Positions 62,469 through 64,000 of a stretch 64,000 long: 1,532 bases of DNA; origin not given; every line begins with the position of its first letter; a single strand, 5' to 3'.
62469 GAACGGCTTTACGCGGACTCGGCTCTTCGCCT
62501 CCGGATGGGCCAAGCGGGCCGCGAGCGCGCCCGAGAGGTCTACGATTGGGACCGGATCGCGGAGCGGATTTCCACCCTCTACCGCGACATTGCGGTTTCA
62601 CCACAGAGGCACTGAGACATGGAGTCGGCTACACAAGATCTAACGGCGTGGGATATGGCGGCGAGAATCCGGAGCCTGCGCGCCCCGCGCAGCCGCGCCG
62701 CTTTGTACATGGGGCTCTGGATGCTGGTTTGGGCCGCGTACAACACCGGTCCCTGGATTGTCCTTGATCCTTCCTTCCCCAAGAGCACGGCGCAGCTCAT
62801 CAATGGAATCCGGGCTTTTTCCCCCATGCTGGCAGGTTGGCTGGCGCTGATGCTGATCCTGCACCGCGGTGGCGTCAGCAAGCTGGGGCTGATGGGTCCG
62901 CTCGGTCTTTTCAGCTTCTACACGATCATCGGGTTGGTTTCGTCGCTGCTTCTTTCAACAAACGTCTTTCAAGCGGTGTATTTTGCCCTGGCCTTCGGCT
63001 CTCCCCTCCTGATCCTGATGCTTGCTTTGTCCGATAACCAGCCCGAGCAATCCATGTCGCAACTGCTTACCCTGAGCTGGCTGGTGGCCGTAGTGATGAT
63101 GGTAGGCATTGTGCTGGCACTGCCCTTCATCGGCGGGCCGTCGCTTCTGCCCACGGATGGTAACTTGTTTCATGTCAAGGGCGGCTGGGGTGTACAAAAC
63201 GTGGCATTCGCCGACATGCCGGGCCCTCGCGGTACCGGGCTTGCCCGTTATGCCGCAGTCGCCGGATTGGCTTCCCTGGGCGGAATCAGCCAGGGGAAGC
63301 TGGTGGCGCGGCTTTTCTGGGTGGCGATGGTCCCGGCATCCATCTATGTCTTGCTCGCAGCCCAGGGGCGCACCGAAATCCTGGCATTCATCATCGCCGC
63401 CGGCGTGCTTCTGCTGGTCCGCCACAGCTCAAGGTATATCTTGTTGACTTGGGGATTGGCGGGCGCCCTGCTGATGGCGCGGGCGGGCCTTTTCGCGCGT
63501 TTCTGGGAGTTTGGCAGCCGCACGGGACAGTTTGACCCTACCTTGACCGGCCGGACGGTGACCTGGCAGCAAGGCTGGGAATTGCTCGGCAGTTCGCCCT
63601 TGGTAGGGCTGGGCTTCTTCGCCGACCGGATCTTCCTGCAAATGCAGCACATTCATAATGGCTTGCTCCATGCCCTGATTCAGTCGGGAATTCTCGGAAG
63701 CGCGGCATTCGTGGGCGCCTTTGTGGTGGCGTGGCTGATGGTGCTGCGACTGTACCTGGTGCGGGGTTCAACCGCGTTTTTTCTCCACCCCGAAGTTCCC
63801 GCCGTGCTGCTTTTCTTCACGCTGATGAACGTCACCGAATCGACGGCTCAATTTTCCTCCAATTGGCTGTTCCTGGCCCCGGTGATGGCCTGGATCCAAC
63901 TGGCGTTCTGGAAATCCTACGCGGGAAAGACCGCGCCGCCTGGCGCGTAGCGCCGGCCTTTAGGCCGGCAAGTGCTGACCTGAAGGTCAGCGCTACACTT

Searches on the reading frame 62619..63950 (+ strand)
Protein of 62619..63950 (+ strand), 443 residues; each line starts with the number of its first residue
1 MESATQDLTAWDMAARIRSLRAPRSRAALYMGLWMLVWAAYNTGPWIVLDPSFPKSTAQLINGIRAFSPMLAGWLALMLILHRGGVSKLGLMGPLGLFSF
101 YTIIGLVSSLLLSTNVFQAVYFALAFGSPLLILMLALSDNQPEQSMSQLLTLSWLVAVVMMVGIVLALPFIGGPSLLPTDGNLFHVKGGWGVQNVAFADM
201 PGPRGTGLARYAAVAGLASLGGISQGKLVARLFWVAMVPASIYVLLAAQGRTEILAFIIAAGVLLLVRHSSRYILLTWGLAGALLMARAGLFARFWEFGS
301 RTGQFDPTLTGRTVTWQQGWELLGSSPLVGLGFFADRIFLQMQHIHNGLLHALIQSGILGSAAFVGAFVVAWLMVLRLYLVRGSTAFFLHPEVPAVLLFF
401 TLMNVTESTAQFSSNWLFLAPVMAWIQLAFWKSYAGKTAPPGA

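Call 46: search_protein_families(library=pfam, proteins=[window:62619-63950:+], max_evalue=0.0001)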
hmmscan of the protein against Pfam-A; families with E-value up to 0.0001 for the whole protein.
window:62619-63950:+ (443 aa): 1 family
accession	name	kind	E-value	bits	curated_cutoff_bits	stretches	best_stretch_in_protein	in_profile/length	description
PF04932.20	Wzy_C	-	7e-13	49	31.7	1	240-365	5-149/149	O-Antigen ligase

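Call 82: search_solved_structures(query=window:62619-63947:+, max_evalue=1)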
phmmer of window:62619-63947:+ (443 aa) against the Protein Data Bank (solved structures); distinct sequences matched with E-value up to 1: 0.
